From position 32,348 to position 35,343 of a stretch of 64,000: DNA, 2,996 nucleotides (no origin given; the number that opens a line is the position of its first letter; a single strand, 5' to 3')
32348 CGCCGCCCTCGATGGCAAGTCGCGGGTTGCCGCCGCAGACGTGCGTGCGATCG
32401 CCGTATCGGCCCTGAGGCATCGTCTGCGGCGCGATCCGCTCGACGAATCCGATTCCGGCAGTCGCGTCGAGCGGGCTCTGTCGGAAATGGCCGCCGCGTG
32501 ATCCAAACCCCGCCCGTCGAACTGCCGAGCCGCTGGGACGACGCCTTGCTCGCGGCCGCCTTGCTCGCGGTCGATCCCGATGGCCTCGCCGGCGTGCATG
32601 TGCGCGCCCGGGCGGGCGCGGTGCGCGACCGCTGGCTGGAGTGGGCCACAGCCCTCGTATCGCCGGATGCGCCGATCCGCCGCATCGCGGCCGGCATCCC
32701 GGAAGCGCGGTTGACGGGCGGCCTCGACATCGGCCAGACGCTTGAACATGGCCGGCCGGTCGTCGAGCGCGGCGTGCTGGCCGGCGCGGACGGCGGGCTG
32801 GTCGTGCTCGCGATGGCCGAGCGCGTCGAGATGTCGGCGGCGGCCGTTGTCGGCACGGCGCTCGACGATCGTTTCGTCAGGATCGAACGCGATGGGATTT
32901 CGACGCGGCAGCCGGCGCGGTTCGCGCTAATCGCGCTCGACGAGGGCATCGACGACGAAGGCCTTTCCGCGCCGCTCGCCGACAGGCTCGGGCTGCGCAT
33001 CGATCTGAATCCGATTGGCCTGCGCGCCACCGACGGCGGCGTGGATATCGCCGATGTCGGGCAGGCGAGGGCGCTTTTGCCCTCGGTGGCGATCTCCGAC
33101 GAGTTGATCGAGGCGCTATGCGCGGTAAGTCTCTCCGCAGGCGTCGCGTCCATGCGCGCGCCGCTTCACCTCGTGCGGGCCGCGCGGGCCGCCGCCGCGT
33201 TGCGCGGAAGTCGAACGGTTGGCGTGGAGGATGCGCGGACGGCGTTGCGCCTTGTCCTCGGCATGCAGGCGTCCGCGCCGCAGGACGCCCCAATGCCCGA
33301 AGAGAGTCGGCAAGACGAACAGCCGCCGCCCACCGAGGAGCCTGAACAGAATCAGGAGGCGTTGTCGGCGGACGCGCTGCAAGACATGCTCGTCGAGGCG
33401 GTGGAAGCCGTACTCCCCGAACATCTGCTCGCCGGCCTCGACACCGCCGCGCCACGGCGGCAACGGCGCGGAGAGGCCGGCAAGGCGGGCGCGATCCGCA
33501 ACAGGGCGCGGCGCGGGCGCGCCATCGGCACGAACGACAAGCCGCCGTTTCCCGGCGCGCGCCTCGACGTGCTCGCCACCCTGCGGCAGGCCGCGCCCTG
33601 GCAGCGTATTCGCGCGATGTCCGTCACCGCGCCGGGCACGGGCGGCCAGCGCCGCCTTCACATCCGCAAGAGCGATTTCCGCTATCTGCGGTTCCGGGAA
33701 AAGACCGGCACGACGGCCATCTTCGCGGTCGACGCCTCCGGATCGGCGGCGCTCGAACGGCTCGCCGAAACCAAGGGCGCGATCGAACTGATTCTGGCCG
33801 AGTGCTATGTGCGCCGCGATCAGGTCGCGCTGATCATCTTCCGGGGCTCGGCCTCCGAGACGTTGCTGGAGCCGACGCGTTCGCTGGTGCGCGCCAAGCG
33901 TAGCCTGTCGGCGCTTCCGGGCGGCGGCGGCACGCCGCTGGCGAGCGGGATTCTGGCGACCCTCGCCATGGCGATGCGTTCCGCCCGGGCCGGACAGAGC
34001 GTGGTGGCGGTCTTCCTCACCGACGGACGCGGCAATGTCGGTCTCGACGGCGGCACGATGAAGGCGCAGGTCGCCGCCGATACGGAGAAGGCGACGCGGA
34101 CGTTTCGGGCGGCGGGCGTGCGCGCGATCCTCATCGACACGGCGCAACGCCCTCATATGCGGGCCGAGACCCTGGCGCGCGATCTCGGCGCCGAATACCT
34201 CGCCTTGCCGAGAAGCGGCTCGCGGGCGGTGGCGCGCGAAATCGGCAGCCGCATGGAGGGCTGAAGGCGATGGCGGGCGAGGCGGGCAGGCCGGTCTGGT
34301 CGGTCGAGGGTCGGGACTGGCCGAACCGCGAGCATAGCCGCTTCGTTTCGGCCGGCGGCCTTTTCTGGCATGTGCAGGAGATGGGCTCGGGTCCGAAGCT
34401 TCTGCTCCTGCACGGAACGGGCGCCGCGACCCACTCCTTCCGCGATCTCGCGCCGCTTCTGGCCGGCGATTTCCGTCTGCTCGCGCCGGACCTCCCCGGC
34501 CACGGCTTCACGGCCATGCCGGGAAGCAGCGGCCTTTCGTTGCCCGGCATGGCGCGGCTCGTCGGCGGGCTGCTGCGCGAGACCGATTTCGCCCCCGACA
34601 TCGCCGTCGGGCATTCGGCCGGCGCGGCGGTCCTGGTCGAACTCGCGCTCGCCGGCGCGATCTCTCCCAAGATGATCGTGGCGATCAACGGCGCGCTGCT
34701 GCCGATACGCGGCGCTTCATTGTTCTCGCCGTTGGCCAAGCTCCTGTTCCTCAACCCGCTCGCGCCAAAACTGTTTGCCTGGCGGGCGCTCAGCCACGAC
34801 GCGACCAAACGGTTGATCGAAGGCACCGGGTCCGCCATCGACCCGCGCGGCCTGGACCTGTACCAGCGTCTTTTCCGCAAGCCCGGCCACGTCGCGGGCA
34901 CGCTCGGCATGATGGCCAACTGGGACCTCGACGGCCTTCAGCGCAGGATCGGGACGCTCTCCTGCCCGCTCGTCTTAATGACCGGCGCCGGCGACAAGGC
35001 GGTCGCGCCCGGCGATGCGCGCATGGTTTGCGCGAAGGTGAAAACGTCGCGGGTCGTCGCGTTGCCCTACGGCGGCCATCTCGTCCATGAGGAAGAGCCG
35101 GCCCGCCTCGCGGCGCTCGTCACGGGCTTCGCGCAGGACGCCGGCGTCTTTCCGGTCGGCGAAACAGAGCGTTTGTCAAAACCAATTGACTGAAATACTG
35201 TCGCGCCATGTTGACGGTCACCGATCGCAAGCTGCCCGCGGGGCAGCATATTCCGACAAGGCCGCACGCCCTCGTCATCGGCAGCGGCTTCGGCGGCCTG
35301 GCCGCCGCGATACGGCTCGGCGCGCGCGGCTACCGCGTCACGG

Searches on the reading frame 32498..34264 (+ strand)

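Call 7: search_protein_families(library=pfam, proteins=[window:32498-34264:+], max_evalue=0.001)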
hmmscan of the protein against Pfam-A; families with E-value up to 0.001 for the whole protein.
window:32498-34264:+ (588 aa): 3 families
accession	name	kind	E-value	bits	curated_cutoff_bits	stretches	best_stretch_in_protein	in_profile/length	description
PF17863.7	AAA_lid_2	-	1.6e-10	41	22.7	1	205-276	2-72/74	AAA lid domain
PF13519.12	VWA_2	-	6e-09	36.9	27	1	408-510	2-106/107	von Willebrand factor type A domain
PF00092.34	VWA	-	4.9e-06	27.3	23.8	1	408-548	3-139/174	von Willebrand factor type A domain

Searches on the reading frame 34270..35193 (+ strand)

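Call 7: search_protein_families(library=pfam, proteins=[window:34270-35193:+], max_evalue=0.001)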
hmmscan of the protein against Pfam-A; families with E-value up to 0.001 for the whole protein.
window:34270-35193:+ (307 aa): 3 families
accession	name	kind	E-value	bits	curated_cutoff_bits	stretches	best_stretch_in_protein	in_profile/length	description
PF12697.13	Abhydrolase_6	-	2e-21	78.1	26.3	1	44-282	1-216/217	Alpha/beta hydrolase family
PF00561.26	Abhydrolase_1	-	6.3e-16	59.2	25.8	1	44-277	3-245/245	alpha/beta hydrolase fold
PF12146.15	Hydrolase_4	-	4.1e-07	30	27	1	44-275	7-237/239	Serine aminopeptidase, S33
